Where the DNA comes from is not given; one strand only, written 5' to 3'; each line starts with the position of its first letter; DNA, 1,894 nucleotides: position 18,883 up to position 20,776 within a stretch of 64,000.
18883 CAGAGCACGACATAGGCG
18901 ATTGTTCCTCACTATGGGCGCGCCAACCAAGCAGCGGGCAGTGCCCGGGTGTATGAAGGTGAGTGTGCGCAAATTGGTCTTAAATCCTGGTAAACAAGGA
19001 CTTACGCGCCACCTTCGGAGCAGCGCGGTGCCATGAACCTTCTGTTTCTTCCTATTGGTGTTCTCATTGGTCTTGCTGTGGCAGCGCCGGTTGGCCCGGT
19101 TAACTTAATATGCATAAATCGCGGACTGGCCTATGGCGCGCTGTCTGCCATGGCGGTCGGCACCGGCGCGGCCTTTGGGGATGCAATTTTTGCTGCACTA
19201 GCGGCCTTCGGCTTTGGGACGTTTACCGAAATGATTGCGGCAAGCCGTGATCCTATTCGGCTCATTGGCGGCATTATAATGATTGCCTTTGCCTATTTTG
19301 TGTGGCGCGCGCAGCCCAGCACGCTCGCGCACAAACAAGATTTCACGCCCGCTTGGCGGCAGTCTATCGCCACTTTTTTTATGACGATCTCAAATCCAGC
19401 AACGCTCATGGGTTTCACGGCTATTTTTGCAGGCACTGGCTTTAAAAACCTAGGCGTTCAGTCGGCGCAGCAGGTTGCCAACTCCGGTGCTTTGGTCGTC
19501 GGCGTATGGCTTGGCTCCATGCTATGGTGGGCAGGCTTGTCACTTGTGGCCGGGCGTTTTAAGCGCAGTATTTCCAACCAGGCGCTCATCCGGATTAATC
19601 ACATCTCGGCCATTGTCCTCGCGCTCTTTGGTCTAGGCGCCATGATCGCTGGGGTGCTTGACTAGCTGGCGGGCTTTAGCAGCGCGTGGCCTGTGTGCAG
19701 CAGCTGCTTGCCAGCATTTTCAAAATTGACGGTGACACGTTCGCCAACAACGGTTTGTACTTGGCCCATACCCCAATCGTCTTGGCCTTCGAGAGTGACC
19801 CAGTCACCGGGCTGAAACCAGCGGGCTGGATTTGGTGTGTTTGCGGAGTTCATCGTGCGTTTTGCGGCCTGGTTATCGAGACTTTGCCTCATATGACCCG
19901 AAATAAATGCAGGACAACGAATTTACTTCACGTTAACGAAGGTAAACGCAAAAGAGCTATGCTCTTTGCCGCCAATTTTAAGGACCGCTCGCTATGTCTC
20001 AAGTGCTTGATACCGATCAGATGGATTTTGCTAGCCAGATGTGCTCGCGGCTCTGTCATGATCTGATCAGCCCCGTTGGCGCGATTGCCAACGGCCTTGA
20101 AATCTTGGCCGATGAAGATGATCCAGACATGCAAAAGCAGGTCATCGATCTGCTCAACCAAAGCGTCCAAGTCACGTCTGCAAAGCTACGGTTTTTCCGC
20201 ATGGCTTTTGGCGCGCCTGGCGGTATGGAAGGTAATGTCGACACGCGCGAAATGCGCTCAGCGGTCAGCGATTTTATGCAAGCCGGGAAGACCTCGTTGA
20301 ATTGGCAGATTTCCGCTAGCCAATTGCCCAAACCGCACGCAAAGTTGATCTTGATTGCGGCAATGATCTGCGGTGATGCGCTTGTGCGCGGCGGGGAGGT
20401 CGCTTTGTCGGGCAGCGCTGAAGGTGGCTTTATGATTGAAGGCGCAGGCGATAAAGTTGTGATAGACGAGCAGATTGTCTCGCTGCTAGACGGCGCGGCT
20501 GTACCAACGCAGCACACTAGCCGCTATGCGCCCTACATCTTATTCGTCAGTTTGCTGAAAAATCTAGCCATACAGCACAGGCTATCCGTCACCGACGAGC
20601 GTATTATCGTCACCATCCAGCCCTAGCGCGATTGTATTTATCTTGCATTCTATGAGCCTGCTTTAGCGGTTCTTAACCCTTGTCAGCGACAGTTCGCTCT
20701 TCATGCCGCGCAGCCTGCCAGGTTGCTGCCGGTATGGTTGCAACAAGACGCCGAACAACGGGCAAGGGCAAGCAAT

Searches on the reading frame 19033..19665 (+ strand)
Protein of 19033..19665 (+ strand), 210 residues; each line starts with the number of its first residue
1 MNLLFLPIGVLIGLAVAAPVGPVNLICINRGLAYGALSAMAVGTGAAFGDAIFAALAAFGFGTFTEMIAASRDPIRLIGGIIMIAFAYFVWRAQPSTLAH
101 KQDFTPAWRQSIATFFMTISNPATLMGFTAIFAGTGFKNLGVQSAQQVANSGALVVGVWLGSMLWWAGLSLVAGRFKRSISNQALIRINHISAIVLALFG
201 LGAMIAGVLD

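Call 75: search_protein_families(library=pfam, proteins=[window:19033-19665:+])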
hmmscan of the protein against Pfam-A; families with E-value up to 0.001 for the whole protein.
window:19033-19665:+ (210 aa): 1 family
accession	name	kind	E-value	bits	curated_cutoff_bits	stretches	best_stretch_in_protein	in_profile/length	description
PF01810.24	LysE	-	3.1e-21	76.2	25.6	1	15-205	2-191/193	LysE type translocator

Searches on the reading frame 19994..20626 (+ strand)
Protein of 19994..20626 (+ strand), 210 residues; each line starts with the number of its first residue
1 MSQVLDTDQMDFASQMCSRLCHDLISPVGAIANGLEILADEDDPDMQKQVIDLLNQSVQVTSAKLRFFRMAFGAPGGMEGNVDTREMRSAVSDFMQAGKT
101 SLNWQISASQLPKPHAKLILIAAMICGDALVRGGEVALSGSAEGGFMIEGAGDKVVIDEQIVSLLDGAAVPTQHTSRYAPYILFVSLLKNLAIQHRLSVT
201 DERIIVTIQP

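Call 75: search_protein_families(library=pfam, proteins=[window:19994-20626:+])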
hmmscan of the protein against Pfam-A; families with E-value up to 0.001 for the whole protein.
window:19994-20626:+ (210 aa): 1 family
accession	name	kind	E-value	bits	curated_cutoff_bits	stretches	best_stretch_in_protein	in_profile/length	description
PF10090.15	HPTransfase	-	4.2e-22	78.6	22.9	1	84-202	1-122/123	Histidine phosphotransferase C-terminal domain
